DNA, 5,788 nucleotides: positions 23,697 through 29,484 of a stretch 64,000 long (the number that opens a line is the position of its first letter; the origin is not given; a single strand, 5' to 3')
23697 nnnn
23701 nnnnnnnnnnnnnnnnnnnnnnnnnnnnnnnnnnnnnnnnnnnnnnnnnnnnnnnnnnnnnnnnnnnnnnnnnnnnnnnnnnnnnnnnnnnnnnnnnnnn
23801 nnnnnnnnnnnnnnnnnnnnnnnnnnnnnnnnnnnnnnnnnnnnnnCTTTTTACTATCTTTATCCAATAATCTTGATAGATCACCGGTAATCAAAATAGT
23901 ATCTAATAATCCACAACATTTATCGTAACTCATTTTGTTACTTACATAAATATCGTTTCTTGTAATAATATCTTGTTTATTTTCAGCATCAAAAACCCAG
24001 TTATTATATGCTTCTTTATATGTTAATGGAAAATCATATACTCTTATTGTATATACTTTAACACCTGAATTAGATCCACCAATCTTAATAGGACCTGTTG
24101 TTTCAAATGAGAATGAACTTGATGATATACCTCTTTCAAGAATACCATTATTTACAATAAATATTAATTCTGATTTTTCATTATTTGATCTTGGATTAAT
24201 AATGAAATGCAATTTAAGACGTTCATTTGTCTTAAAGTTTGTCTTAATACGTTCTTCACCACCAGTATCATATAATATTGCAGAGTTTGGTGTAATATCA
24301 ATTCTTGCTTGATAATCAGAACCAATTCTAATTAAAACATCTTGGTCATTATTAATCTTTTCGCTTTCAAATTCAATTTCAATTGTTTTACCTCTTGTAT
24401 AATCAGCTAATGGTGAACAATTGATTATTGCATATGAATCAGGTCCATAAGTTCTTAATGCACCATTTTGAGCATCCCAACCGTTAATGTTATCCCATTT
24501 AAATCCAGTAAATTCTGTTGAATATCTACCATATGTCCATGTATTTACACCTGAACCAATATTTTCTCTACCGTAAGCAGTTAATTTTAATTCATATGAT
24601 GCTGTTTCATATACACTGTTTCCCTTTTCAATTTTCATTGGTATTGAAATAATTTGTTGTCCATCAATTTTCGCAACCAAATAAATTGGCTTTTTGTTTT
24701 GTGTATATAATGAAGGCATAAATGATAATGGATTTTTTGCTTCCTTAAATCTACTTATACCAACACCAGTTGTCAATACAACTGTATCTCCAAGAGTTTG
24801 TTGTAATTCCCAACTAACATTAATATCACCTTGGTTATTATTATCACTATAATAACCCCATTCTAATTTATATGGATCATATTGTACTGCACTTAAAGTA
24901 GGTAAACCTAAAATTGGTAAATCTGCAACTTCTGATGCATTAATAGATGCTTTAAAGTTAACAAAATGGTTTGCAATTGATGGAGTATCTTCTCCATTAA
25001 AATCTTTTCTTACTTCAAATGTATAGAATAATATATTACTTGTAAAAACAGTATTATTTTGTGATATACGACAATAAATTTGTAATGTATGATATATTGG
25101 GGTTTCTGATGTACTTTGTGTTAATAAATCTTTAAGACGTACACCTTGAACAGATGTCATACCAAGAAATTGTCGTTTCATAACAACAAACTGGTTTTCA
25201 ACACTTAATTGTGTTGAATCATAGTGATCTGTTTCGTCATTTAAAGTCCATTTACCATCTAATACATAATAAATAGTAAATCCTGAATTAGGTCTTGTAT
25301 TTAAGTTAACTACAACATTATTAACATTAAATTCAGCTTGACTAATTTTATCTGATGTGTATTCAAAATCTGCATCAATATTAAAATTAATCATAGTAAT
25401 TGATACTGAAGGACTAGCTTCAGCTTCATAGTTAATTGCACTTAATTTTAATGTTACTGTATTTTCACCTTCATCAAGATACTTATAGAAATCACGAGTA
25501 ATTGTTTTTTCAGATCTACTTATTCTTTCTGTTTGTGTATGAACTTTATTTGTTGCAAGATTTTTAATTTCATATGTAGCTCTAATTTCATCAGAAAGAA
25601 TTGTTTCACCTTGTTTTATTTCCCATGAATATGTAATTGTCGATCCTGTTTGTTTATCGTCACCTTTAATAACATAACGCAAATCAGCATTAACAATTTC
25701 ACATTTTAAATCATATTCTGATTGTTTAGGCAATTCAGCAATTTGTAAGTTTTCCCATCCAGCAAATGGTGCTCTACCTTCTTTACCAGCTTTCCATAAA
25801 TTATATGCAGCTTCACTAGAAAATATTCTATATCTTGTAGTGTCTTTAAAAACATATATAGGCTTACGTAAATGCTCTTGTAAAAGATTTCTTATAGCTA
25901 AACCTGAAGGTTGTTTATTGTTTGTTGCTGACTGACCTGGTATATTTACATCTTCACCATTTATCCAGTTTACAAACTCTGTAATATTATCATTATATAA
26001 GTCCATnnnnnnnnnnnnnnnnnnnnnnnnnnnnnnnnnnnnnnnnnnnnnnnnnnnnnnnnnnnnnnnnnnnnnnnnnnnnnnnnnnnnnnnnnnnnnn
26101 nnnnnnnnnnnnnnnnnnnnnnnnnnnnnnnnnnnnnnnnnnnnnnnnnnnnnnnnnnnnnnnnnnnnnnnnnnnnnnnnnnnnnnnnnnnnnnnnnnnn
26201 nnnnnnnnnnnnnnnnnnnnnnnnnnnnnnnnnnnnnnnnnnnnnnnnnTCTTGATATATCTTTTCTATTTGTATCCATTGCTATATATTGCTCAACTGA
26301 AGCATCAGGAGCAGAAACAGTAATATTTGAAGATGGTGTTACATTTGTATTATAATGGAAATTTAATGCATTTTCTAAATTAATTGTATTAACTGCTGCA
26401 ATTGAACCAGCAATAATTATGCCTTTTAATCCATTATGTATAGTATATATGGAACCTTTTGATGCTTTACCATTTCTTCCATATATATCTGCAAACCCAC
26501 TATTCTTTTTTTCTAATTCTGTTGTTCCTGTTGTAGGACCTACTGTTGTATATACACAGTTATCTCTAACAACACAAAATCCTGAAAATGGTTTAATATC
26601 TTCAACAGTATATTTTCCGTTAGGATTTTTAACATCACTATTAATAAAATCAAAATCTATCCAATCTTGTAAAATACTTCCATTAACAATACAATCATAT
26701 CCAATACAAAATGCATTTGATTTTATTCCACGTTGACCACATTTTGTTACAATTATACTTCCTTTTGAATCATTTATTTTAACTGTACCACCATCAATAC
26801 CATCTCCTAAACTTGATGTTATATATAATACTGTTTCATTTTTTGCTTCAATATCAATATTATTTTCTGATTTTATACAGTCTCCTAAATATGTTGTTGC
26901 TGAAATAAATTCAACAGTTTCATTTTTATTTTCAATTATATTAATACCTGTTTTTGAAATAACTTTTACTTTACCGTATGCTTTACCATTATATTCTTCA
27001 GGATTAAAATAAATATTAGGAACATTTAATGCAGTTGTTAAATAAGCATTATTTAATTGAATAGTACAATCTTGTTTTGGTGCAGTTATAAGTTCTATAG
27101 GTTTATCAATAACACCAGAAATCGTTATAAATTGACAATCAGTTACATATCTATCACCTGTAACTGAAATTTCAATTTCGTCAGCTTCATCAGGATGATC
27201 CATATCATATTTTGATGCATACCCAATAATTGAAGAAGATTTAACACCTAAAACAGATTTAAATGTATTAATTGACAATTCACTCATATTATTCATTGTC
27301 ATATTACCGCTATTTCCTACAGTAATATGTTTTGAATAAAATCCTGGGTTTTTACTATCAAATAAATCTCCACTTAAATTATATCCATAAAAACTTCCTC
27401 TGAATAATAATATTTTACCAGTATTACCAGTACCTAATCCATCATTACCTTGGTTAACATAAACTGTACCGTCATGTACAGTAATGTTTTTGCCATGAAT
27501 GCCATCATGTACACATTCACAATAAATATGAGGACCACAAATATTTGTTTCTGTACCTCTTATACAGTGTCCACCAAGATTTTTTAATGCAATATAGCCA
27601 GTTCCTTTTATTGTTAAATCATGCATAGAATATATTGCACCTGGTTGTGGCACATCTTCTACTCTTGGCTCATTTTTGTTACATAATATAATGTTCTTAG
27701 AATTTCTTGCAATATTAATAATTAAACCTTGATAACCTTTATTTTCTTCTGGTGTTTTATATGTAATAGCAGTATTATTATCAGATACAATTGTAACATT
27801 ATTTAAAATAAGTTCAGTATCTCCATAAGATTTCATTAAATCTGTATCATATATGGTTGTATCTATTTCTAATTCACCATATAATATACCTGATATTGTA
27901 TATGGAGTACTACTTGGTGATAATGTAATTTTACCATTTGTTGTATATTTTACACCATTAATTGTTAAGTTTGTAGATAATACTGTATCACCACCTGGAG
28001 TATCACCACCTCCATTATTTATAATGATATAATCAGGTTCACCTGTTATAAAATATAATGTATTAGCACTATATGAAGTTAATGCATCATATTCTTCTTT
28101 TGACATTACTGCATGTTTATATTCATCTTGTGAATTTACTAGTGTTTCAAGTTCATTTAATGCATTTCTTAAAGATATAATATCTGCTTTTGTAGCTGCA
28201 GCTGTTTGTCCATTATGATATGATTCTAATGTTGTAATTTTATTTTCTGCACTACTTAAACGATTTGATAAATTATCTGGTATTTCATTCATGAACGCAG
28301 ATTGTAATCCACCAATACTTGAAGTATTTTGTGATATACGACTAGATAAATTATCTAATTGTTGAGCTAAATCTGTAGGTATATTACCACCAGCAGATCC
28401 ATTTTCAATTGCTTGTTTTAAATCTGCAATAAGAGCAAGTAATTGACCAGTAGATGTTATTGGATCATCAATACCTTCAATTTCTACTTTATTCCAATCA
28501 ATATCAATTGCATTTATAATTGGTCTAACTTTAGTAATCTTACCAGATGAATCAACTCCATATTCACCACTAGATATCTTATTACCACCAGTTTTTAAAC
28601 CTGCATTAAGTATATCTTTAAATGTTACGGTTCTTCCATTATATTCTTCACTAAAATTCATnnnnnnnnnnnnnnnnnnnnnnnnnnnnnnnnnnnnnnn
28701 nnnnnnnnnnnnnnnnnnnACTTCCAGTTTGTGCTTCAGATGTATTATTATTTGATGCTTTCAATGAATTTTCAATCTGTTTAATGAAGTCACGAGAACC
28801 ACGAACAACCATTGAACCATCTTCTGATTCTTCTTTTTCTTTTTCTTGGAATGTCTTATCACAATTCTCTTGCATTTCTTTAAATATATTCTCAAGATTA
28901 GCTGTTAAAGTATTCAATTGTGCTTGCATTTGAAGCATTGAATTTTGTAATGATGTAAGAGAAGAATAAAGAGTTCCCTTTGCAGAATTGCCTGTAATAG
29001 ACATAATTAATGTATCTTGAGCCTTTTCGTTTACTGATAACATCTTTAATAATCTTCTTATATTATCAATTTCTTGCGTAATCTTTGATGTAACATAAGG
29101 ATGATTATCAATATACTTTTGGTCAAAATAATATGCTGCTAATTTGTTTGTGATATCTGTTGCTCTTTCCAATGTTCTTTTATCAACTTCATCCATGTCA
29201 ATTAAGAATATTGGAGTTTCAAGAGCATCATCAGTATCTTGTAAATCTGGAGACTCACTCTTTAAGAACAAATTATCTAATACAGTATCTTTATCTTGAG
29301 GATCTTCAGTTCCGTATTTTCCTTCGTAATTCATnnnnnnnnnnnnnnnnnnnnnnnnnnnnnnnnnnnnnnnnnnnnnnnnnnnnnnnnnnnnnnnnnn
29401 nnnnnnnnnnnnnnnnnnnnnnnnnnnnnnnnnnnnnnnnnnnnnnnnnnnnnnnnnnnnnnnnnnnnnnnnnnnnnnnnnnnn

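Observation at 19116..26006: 2296-aa fibre-block protein with a central CotH-like (atypical kinase/invasin fold) domain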

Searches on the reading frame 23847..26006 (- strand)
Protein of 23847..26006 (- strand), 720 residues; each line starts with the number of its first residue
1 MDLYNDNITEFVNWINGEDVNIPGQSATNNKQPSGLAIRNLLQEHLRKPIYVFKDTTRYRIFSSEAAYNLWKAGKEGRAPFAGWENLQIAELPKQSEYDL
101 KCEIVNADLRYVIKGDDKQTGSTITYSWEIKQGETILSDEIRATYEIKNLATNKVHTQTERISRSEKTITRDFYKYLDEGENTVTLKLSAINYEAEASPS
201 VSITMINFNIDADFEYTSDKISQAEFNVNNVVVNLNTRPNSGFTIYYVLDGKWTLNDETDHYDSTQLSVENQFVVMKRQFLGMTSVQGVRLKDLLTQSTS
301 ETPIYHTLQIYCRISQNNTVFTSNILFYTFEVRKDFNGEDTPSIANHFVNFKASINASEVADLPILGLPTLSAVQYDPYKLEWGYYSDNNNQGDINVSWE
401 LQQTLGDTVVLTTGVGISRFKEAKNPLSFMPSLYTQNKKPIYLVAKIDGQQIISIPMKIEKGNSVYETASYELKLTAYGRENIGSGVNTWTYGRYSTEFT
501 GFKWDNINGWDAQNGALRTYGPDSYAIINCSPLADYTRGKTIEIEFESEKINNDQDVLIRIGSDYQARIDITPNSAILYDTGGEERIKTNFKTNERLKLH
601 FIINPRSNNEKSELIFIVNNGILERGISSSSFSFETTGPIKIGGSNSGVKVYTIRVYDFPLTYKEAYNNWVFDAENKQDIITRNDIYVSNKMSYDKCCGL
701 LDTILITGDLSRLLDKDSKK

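Call 8: search_protein_families(library=pfam, proteins=[window:23907-26006:-], max_evalue=10)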
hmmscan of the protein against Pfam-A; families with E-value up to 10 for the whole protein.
window:23907-26006:- (700 aa): 2 families
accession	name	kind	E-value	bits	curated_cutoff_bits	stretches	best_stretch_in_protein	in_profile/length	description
PF01448.29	ELM2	-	0.21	12.9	21.7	1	559-570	1-12/53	ELM2 domain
PF13290.12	CHB_HEX_C_1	-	0.54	10.7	22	0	231-252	10-30/67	Chitobiase/beta-hexosaminidase C-terminal domain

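Call 64: find_homologous_proteins(query=window:23847-26006:-, max_evalue=0.00001)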
Query window:23847-26006:-: 8000 candidates shared short words with the query, none scored E <= 0.00001.

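Call 86: predict_structure(alignment_id=A5)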
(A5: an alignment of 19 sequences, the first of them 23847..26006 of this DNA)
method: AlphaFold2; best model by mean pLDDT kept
length: 720 residues; sequences in the alignment: 19
mean_pLDDT: 71.6   pTM: 0.51
mean pLDDT of the five models: 71.6, 68.5, 68.1, 66.7, 59.5
residues with pLDDT >= 90: 159; 70-90: 220; 50-70: 237; < 50: 104
segments of 3 or more residues with pLDDT < 50: 25-30, 214-229, 253-298, 335-346, 361-366, 408-410, 415-418, 420-423
pLDDT, mean of each block of 10 residues (from residue 1): 56 62 49 60 54 65 79 76 73 65 78 67 87 81 93 89 87 86 92 87 77 46 43 57 66 44 43 29 31 47 65 68 66 50 49 58 55 73 62 67 60 49 60 66 78 79 75 86 72 91 88 87 95 88 96 95 95 96 93 93 74 79 80 88 96 94 86 76 68 68 59 61
secondary structure, 60 per line:
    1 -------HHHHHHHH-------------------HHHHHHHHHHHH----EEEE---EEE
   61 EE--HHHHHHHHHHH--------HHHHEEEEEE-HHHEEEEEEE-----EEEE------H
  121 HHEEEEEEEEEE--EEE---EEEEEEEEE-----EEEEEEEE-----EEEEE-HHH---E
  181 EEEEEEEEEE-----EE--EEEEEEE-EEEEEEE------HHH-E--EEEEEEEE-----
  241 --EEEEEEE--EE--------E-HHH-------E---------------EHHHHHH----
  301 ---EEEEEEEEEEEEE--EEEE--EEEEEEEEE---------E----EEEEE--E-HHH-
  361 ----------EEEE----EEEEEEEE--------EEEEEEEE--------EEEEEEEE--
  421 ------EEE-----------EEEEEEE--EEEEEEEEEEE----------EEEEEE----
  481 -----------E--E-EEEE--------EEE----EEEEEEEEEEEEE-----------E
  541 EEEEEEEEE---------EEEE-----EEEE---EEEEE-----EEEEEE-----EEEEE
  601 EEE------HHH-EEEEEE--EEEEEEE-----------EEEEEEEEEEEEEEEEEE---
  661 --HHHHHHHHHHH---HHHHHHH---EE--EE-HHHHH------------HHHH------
elements in order (helices of 4 or more, strands of 3 or more residues): H8-15 H35-46 E51-54 E58-62 H65-75 H84-87 E88-93 E98-104 E110-113 E123-132 E135-137 E141-149 E155-162 E168-172 E180-190 E200-206 E208-214 E228-235 E243-249 H291-296 E304-316 E319-322 E325-333 E348-352 E371-374 E379-386 E395-402 E411-418 E427-429 E441-447 E450-460 E471-476 E497-500 E509-511 E516-528 E540-549 E559-562 E568-571 E575-579 E585-590 E596-603 E614-619 E622-628 E640-657 H663-673 H677-683 H694-698 H711-714

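Call 88: fold_search(model_id=the predicted structure, library=pdb)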
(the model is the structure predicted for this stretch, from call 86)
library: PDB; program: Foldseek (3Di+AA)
matches with E <= 10: 1560; with E <= 0.001: 274
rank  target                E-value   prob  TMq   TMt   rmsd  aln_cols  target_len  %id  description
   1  9qk2_F                1.2e-09  1.00  0.12  0.13  21.4       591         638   10  Structure of the Complement classical and lectin pathway C3 convertase in complex with substrate C3 (released 2025-12-24)
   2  7oa7                  1.2e-09  1.00  0.20  0.36  12.2       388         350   11  PilC minor pilin of Streptococcus sanguinis 2908 type IV pili (released 2022-05-04)
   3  2qki_A                6.6e-09  1.00  0.12  0.14  24.5       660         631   12  Human C3c in complex with the inhibitor compstatin (released 2007-08-14)
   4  5jpm_A                9.1e-09  1.00  0.14  0.15  28.0       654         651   10  Structure of the complex of human complement C4 with MASP-2 rebuilt using iMDFF (released 2016-08-10)
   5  6rur_A                9.6e-09  1.00  0.12  0.13  19.9       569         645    9  Structure of the SCIN stabilized C3bBb convertase bound to properdin (released 2019-08-21)
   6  8uin_G                1.0e-08  1.00  0.12  0.14  19.6       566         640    9  Structure of the C3bBb-albicin complex (released 2024-05-08)
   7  9u5z_E                1.4e-08  1.00  0.12  0.07  22.1       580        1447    9  C3 convertases zymogen C4b2 in activation state (released 2026-01-14)
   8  7ad7_B                1.8e-08  1.00  0.14  0.15  22.9       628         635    8  Crystal structure of human complement C5 in complex with the K8 bovine knob domain peptide. (released 2021-03-10)
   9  7s62                  1.9e-08  1.00  0.16  0.10  26.5       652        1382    9  Locally refined protomer structure of native-form oocyte/egg Alpha-2-Macroglobulin (A2Moo) tetramer (released 2022-01-05)
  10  8cem_E                2.5e-08  1.00  0.12  0.14  20.1       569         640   10  Structure of bovine native C3, re-refinement (released 2023-04-05)
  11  1ms1_A                2.6e-08  1.00  0.22  0.26  24.2       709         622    9  Monoclinic form of Trypanosoma cruzi trans-sialidase, in complex with 3-deoxy-2,3-dehydro-N-acetylneuraminic acid (DAN (released 2003-03-25)
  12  1mz5                  2.7e-08  1.00  0.20  0.23  25.6       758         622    9  Trypanosoma rangeli sialidase (released 2002-10-16)
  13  7sqc_O0               2.7e-08  1.00  0.13  0.09  32.0       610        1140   11  Ciliary C1 central pair apparatus isolated from Chlamydomonas reinhardtii (released 2022-04-13)
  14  7oa8                  3.1e-08  1.00  0.18  0.30  13.6       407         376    8  PilC minor pilin of Streptococcus sanguinis SK36 type IV pili (released 2022-05-04)
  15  9u60_E                3.1e-08  1.00  0.12  0.08  18.8       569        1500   10  C3 convertases zymogen C4b2 in loading state (released 2026-01-14)
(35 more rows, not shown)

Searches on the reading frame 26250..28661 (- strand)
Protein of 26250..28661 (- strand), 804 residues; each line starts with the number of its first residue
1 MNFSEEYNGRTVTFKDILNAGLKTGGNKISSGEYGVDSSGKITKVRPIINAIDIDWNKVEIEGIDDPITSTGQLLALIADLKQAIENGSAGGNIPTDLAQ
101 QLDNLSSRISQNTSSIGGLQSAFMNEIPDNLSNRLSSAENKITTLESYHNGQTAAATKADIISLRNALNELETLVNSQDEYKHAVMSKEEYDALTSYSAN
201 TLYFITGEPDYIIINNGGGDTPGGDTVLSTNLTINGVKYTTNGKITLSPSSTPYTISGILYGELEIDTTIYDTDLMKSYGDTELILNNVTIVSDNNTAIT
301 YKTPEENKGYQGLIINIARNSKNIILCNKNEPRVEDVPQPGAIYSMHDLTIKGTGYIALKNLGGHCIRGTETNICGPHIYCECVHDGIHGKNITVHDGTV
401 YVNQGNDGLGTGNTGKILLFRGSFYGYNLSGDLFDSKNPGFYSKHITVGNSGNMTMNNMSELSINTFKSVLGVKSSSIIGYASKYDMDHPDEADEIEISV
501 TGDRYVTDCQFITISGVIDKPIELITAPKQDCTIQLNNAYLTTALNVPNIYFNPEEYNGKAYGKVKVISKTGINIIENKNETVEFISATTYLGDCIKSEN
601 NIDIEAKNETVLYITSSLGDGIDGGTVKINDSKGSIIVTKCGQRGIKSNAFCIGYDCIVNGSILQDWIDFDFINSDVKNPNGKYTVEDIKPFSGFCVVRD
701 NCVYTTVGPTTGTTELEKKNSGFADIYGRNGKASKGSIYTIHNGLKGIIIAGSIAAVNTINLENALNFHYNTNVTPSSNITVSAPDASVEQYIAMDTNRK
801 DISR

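Call 5: search_protein_families(library=pfam, proteins=[window:26250-28661:-], max_evalue=1)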
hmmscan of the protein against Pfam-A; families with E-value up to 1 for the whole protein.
window:26250-28661:- (804 aa): 4 families
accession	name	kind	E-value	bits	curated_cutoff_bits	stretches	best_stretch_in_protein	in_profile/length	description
PF24243.1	Phage_tail_C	-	4.9e-07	29.4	23.7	1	185-206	5-26/26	Phage tail tip domain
PF01544.23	CorA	-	0.066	13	27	1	103-196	92-188/292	CorA-like Mg2+ transporter protein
PF24531.2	ANC1_spectrin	-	0.27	12.1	27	0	127-180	5-57/95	Nuclear anchorage protein 1, spectrin repeat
PF16752.10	TBCC_N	-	0.27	12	27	1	99-177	28-106/115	Tubulin-specific chaperone C N-terminal domain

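Call 6: search_protein_families(library=phrogs, proteins=[window:26250-28661:-], max_evalue=0.01)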
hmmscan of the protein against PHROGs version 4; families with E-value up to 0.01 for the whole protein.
window:26250-28661:- (804 aa): 0 families

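Call 85: search_dna_similar(query=window:26250-28661:-, collection=phages, mode=protein, max_rows=15, max_evalue=0.001)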
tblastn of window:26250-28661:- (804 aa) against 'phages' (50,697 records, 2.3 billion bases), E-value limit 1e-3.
Records with a match: 2; places in all: 2; records where one place covers at least 80% of the query: 0.
Best place of each record, by identity: <60% 2.
By first word of the organism name: uncultured 2.
By host as written in the record: - 2.
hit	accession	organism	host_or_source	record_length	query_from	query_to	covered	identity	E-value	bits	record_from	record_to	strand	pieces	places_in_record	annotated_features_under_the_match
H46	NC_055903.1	uncultured phage cr272_1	pig feces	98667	230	803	71%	38.4%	5e-91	320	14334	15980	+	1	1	hypothetical protein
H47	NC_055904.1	uncultured phage cr273_1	pig feces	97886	230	803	71%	38.4%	6e-91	320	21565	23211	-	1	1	hypothetical protein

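Call 93: search_protein_families(library=ncbifam, proteins=[window:26250-28661:-], max_evalue=1)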
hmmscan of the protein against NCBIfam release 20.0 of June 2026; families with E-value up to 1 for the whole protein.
window:26250-28661:- (804 aa): 2 families
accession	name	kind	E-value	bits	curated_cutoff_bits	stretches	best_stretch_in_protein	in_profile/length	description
TIGR04523.1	Mplasa_alph_rch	subfamily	0.032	12.1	270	1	96-189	221-311/745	helix-rich protein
NF006569.0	PRK09082.1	subfamily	0.17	11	420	1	138-197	162-221/386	methionine aminotransferase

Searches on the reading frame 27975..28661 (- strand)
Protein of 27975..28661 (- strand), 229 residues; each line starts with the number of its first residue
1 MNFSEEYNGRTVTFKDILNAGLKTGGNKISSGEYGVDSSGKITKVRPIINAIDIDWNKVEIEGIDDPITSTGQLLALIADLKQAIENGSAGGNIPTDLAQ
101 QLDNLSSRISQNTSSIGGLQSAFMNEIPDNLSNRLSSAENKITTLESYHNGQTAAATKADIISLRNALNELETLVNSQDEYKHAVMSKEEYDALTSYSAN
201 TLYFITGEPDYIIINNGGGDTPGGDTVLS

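Call 74: search_protein_families(library=pfam, proteins=[window:27975-28661:-], max_evalue=1)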
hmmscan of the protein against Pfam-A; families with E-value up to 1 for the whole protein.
window:27975-28661:- (229 aa): 9 families
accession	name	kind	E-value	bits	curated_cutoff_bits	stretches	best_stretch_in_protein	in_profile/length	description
PF24243.1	Phage_tail_C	-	1.7e-07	30.9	23.7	1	185-206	5-26/26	Phage tail tip domain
PF01544.23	CorA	-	0.0083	15.9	27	1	102-196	91-188/292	CorA-like Mg2+ transporter protein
PF24531.2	ANC1_spectrin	-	0.015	16.1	27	1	127-180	5-57/95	Nuclear anchorage protein 1, spectrin repeat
PF16752.10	TBCC_N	-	0.041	14.6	27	1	100-177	29-106/115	Tubulin-specific chaperone C N-terminal domain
PF06013.18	WXG100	-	0.078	13.7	27.3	1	124-177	16-69/86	Proteins of 100 residues with WXG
PF22638.1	FlgK_D1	-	0.32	11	28.6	1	64-112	71-119/233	Flagellar hook-associated protein FlgK helical domain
PF04316.19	FlgM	-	0.33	11.6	25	0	77-89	29-41/55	Anti-sigma-28 factor, FlgM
PF22888.1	FIMAH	-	0.49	11.4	24.8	0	78-104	1-27/81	FIMAH domain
PF04513.17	Baculo_PEP_C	-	0.66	10.5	38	0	77-147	32-99/140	Baculovirus polyhedron envelope protein, PEP, C terminus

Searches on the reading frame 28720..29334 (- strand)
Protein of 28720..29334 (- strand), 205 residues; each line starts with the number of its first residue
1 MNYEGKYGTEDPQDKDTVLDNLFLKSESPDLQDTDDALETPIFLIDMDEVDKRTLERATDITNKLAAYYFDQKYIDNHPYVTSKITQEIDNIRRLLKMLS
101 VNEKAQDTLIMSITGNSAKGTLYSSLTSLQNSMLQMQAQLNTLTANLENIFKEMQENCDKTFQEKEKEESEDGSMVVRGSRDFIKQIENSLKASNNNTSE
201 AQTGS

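Call 29: search_protein_families(library=pfam, proteins=[window:28720-29334:-], max_evalue=0.001)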
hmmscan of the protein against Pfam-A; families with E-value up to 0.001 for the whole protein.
window:28720-29334:- (205 aa): 0 families

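Call 33: search_protein_families(library=phrogs, proteins=[window:28720-29334:-], max_evalue=0.001)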
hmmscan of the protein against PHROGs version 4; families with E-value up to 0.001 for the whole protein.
window:28720-29334:- (205 aa): 0 families

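Call 93: search_protein_families(library=ncbifam, proteins=[window:28720-29334:-], max_evalue=1)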
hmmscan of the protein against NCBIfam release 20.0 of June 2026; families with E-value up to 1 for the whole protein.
window:28720-29334:- (205 aa): 1 family
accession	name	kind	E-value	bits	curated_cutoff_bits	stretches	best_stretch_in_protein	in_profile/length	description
NF003472.0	PRK05101.1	equivalog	0.013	14.4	499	1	74-155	78-159/382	galactokinase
